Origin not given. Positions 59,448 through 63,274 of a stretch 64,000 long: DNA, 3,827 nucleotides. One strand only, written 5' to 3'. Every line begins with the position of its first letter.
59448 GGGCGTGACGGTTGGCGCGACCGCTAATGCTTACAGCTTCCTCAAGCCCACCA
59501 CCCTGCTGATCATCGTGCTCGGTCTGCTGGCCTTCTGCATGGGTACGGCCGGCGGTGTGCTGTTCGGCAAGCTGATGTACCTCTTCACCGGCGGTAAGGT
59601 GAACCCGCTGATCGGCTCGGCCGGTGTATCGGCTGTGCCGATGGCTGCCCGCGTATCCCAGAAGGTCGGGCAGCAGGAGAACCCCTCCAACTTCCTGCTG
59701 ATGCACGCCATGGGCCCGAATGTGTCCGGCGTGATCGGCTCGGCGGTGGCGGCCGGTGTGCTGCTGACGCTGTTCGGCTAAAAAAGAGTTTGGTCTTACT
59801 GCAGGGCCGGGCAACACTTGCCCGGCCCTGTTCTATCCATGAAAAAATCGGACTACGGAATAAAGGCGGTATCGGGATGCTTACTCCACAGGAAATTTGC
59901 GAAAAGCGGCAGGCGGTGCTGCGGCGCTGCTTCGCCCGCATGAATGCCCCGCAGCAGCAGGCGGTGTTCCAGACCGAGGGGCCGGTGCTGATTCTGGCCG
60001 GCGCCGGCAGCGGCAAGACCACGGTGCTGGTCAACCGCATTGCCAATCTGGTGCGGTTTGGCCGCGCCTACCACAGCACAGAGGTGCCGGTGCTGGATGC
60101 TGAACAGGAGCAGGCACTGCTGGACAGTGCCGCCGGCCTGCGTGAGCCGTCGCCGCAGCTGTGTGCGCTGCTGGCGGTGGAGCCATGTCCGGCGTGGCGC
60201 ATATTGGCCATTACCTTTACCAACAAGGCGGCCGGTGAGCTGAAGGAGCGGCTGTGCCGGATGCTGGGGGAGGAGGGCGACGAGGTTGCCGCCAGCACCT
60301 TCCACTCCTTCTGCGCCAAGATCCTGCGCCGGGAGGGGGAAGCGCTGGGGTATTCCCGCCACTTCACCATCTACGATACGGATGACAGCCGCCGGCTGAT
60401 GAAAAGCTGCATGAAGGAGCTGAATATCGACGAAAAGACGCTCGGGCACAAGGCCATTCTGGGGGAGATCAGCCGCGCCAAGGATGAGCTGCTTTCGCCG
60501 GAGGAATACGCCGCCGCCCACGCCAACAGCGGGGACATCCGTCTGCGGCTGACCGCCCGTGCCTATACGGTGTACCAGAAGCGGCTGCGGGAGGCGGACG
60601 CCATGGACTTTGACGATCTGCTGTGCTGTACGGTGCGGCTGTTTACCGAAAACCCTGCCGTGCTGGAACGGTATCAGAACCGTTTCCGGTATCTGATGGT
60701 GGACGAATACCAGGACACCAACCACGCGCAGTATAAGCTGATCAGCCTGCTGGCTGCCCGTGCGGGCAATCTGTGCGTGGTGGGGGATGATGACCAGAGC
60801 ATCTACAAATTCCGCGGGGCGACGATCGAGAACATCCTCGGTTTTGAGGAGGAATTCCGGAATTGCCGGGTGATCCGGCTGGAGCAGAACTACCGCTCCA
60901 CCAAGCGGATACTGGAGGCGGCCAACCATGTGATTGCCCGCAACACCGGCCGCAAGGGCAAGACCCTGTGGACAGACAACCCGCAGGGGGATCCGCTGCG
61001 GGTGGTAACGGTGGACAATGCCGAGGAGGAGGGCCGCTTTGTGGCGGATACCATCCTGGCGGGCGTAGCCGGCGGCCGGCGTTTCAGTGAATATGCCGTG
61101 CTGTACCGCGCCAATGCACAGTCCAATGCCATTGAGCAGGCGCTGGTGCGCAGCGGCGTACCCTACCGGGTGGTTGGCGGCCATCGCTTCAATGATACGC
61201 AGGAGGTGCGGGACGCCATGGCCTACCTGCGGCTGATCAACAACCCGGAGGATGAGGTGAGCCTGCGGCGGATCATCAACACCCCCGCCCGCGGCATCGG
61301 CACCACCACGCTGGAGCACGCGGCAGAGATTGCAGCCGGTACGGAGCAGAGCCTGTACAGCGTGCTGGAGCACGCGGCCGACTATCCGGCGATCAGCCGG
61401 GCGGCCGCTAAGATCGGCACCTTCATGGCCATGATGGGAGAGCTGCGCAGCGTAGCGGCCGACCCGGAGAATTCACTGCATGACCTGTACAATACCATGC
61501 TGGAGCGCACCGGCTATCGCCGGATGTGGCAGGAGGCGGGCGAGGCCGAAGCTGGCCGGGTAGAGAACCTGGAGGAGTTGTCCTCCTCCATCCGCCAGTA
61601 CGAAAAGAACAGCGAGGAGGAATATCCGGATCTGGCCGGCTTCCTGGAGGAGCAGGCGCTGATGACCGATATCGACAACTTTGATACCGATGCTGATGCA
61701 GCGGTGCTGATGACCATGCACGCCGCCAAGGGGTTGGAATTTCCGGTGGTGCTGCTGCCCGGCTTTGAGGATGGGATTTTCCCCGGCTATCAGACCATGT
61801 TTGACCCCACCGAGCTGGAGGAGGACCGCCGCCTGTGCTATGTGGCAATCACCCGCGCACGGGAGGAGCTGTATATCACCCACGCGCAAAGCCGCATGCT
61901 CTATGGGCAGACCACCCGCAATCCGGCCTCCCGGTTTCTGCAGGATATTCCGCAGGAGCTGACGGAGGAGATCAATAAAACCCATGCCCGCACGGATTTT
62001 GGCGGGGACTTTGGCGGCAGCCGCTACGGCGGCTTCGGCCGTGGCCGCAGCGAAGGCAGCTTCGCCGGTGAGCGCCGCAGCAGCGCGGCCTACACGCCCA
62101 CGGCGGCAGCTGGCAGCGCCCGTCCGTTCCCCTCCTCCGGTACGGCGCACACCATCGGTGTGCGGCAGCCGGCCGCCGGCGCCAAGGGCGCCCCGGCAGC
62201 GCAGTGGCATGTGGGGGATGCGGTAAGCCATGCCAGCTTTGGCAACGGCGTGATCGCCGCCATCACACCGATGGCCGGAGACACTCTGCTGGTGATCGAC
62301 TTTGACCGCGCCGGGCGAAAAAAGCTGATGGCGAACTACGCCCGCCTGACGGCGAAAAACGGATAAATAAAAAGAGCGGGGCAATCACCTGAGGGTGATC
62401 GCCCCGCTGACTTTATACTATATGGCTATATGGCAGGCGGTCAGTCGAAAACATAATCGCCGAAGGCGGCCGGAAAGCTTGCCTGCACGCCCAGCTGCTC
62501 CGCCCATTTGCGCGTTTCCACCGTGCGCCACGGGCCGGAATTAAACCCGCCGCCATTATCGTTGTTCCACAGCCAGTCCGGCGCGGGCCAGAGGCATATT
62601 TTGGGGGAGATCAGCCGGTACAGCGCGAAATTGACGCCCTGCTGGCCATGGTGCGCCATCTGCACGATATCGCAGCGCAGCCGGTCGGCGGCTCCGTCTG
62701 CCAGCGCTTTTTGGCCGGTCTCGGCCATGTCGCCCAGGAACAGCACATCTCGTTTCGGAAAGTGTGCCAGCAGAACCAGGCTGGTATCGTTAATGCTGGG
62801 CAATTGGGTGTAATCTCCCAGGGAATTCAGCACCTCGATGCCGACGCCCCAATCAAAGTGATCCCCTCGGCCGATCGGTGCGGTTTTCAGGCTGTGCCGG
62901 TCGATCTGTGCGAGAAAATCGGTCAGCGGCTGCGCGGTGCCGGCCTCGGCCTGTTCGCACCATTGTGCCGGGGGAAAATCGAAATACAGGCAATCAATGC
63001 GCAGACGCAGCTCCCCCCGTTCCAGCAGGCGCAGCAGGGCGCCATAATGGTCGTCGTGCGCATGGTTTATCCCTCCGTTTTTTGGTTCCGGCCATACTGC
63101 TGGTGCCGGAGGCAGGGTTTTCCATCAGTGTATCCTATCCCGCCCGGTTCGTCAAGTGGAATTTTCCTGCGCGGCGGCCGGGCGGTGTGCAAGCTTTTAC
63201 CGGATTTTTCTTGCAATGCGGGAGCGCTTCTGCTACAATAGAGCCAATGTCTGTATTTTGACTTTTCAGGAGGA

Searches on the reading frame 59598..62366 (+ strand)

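Call 63: search_protein_families(library=pfam, proteins=[window:59598-62366:+], max_evalue=0.001)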
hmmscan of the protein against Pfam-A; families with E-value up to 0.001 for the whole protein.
window:59598-62366:+ (922 aa): 7 families
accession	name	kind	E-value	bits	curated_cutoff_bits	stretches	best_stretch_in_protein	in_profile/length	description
PF00580.27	UvrD-helicase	-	1.1e-85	288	23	2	190-420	36-270/271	UvrD/REP helicase N-terminal domain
PF13361.12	UvrD_C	-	1.2e-74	252.3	25.6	1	426-764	1-349/350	UvrD-like helicase C-terminal domain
PF13245.12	AAA_19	-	5.6e-21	75.6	25.1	2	200-406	42-134/134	AAA domain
PF13538.12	UvrD_C_2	-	2.4e-09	37.3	27.4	1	702-760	2-51/52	UvrD-like helicase C-terminal domain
PF01443.25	Viral_helicase1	-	4.9e-08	33.5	21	0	702-760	178-226/228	Viral superfamily 1 RNA helicase core domain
PF21196.3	PcrA_UvrD_tudor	-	1.7e-07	31.4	23.9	1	872-915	1-44/48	PcrA/UvrD tudor domain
PF13604.12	AAA_30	-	5e-05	23.5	27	0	343-452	70-174/191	AAA domain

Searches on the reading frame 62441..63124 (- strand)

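Call 63: search_protein_families(library=pfam, proteins=[window:62441-63124:-], max_evalue=0.001)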
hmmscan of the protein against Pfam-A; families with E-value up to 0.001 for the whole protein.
window:62441-63124:- (227 aa): 1 family
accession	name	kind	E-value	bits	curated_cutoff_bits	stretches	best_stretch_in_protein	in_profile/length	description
PF00753.33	Lactamase_B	-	3.7e-05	24.2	22.7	1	21-150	51-162/196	Metallo-beta-lactamase superfamily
